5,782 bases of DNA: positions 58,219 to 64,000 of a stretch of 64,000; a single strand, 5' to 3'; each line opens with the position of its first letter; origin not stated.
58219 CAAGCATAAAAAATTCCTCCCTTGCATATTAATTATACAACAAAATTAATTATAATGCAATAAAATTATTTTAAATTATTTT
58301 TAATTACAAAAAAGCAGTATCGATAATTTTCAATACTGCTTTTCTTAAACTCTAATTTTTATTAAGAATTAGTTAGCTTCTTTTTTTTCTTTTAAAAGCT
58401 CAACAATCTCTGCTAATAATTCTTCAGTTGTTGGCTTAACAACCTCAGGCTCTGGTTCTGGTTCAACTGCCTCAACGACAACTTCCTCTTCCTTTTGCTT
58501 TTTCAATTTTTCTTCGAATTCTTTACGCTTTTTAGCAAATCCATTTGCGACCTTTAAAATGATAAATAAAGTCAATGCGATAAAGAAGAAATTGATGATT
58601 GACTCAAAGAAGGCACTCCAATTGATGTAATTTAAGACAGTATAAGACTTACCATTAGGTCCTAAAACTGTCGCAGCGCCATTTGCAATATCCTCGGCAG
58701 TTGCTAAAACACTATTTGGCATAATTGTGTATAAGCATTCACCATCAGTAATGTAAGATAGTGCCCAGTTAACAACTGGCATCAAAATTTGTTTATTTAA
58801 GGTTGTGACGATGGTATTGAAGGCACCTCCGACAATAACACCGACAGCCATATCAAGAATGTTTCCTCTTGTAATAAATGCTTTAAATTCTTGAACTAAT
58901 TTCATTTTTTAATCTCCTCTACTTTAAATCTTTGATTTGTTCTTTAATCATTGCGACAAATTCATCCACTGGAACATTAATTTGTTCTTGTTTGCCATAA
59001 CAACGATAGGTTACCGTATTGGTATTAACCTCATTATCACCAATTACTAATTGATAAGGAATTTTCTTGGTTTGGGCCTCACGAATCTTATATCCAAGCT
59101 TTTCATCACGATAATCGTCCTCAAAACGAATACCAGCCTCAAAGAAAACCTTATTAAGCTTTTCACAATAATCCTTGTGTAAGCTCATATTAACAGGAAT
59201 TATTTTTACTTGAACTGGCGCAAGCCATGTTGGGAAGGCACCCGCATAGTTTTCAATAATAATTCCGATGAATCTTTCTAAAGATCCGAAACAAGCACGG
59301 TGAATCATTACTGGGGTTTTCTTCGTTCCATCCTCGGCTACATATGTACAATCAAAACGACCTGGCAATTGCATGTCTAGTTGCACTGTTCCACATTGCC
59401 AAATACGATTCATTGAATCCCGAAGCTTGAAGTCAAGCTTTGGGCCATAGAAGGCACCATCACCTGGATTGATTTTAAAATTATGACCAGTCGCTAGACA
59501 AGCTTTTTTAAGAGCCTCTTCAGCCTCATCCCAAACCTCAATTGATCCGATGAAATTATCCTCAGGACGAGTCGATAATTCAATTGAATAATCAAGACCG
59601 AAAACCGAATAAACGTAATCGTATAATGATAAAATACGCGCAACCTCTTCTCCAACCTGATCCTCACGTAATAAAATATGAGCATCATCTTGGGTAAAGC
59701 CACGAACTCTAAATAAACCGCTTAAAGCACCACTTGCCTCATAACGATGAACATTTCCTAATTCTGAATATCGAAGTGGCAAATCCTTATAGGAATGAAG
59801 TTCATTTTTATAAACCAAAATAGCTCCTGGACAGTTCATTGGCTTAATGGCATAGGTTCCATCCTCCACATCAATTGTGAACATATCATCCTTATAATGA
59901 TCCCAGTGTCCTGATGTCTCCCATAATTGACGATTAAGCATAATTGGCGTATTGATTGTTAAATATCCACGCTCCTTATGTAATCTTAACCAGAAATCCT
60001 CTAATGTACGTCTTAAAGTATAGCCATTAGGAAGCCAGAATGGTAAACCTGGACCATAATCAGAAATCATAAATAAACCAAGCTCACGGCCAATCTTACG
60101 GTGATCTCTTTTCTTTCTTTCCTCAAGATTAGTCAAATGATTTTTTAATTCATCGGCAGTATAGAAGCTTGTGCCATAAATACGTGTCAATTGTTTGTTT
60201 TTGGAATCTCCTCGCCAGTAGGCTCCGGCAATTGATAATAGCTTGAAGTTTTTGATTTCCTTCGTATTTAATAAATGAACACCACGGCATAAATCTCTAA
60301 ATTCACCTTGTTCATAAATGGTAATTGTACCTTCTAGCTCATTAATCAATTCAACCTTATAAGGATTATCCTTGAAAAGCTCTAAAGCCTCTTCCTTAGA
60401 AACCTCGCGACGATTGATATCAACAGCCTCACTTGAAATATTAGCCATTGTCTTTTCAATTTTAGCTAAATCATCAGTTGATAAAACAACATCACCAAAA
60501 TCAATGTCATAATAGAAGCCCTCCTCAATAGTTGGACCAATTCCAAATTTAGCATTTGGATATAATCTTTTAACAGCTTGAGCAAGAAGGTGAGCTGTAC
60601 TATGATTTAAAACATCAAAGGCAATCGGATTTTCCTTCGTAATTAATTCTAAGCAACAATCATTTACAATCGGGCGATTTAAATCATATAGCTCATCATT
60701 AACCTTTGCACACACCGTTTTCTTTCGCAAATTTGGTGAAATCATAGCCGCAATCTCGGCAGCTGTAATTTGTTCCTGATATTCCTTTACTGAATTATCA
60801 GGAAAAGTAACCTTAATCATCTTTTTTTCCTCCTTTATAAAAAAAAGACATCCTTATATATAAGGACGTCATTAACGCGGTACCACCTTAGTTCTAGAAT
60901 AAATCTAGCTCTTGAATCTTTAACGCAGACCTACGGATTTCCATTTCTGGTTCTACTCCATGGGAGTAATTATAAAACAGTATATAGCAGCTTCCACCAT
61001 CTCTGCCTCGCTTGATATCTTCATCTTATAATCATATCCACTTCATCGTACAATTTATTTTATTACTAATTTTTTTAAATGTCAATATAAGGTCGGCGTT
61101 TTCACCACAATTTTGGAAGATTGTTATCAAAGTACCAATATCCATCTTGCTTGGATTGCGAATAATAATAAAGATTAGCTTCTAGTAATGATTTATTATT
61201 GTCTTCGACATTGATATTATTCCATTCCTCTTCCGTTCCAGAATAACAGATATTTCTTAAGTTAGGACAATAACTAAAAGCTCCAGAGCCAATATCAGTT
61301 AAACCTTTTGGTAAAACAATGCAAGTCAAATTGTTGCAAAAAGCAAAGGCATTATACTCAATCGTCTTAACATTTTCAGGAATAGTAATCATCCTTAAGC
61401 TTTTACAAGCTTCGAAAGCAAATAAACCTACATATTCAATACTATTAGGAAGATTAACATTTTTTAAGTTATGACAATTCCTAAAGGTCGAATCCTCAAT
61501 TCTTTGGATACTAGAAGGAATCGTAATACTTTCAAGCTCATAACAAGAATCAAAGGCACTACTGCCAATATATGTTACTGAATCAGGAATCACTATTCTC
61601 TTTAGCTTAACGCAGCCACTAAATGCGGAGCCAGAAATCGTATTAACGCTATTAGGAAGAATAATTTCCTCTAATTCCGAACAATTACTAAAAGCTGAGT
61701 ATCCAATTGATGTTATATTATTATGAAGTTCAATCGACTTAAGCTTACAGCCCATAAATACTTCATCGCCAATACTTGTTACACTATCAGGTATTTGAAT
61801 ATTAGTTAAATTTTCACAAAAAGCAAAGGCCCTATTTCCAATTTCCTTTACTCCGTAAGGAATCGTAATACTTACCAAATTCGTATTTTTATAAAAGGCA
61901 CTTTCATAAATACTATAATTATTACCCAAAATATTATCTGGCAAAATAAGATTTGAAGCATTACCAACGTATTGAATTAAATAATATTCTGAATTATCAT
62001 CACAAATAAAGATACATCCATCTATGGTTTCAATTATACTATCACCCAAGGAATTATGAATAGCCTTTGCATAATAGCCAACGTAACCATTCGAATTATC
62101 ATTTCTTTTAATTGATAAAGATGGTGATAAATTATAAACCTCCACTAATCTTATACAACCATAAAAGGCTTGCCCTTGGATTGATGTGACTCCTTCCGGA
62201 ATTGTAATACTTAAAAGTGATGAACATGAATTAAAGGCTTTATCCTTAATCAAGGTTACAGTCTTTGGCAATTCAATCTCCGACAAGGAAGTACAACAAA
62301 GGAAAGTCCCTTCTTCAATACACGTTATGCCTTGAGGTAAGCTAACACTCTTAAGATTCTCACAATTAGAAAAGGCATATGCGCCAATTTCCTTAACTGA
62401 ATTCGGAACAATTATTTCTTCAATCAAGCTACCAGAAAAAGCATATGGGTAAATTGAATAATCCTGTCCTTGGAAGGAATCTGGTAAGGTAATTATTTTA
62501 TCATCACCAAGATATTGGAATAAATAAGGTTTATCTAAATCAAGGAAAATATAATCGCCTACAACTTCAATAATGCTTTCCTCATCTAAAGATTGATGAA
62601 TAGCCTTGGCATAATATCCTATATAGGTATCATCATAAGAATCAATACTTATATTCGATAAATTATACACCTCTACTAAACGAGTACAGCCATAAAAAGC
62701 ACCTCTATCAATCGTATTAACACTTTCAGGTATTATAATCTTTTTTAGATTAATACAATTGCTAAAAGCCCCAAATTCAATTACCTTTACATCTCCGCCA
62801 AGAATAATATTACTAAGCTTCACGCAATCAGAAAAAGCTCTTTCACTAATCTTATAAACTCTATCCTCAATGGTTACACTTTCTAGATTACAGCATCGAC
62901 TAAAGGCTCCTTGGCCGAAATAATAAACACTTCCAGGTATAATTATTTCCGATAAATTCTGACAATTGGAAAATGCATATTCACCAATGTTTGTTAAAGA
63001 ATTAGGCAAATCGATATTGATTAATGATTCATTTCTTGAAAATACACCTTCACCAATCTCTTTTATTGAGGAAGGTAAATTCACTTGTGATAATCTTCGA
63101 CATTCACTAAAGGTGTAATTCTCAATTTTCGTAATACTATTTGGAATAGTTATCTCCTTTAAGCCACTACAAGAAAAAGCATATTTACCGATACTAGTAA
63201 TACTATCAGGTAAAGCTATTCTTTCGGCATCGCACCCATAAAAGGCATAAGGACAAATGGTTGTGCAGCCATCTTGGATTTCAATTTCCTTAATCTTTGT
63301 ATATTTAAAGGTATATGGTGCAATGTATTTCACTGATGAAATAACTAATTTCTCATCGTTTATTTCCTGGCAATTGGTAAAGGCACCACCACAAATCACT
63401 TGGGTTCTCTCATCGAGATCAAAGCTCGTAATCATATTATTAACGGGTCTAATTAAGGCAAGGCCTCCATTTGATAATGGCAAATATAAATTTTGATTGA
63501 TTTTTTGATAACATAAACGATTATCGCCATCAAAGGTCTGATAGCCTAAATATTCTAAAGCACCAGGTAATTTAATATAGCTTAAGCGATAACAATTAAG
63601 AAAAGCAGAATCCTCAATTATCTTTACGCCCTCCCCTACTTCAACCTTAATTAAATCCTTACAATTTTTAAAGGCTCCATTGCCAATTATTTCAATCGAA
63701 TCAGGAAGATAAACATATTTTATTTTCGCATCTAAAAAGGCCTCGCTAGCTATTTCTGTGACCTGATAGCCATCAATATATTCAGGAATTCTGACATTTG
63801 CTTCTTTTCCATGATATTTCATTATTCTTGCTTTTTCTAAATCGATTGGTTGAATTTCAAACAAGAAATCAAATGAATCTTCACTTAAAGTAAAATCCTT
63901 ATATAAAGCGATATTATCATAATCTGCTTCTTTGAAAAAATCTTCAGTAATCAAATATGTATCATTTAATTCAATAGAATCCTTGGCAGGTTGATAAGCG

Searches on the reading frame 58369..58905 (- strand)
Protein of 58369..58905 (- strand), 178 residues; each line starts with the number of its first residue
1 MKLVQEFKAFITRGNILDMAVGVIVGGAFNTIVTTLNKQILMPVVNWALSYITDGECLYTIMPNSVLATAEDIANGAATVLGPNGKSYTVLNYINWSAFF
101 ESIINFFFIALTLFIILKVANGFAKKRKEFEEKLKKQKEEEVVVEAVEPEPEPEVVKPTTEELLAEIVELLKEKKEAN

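Call 86: search_protein_families(library=pfam, max_evalue=1e-8, proteins=[window:58369-58905:-])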
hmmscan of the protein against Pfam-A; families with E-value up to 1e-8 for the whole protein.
window:58369-58905:- (178 aa): 1 family
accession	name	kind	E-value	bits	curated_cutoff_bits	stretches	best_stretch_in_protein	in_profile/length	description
PF01741.23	MscL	-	1.8e-27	96.6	27.4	1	3-143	1-115/123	Large-conductance mechanosensitive channel, MscL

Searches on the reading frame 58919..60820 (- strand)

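Call 86: search_protein_families(library=pfam, max_evalue=1e-8, proteins=[window:58919-60820:-])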
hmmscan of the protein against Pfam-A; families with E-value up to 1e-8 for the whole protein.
window:58919-60820:- (633 aa): 4 families
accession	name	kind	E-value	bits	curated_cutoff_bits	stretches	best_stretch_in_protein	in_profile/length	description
PF00587.30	tRNA-synt_2b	-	1.4e-46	159.2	29.3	1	319-525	7-179/179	tRNA synthetase class II core domain (G, H, P, S and T)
PF03129.25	HGTP_anticodon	-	6e-24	84.5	21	1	537-628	1-94/94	Anticodon binding domain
PF07973.19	tRNA_SAD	-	3.1e-16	59.5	24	1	166-215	1-44/44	Threonyl and Alanyl tRNA synthetase second additional domain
PF02824.27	TGS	-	5.7e-13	49.1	22.2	1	2-61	1-60/60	TGS domain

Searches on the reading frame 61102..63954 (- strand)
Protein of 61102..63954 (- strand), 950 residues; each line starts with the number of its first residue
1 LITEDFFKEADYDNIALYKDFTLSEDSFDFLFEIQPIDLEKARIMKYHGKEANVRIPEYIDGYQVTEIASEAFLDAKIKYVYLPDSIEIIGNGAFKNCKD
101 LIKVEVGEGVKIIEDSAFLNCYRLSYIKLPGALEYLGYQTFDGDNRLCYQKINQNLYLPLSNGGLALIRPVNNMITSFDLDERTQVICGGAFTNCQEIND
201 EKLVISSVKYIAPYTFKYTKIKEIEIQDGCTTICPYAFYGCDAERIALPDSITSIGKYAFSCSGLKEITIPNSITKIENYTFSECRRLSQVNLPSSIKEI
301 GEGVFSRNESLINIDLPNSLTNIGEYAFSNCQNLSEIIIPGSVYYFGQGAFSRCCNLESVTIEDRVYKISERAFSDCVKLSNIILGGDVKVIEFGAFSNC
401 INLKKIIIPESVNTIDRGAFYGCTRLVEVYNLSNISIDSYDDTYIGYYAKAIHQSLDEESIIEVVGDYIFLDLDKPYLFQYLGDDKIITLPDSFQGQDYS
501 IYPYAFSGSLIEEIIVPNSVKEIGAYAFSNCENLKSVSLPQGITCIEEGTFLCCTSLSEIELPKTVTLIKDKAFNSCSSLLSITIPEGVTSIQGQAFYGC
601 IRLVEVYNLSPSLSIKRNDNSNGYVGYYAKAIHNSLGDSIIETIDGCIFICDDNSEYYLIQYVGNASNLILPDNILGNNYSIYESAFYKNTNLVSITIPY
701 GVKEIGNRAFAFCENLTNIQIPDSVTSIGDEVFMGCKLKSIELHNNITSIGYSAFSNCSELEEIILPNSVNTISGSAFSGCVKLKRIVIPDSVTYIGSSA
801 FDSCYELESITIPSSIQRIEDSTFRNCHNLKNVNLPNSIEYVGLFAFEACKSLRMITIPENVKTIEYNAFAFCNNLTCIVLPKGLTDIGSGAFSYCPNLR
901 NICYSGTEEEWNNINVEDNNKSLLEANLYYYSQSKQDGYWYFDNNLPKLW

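Call 86: search_protein_families(library=pfam, max_evalue=1e-8, proteins=[window:61102-63954:-])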
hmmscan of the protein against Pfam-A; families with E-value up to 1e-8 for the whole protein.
window:61102-63954:- (950 aa): 2 families
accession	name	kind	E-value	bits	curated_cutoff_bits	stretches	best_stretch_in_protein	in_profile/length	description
PF13306.12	LRR_5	-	5.6e-209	682.9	27.7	8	681-807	2-126/127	BspA type Leucine rich repeat region (6 copies)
PF13855.12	LRR_8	-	7.8e-32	109.3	27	0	743-787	8-54/61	Leucine rich repeat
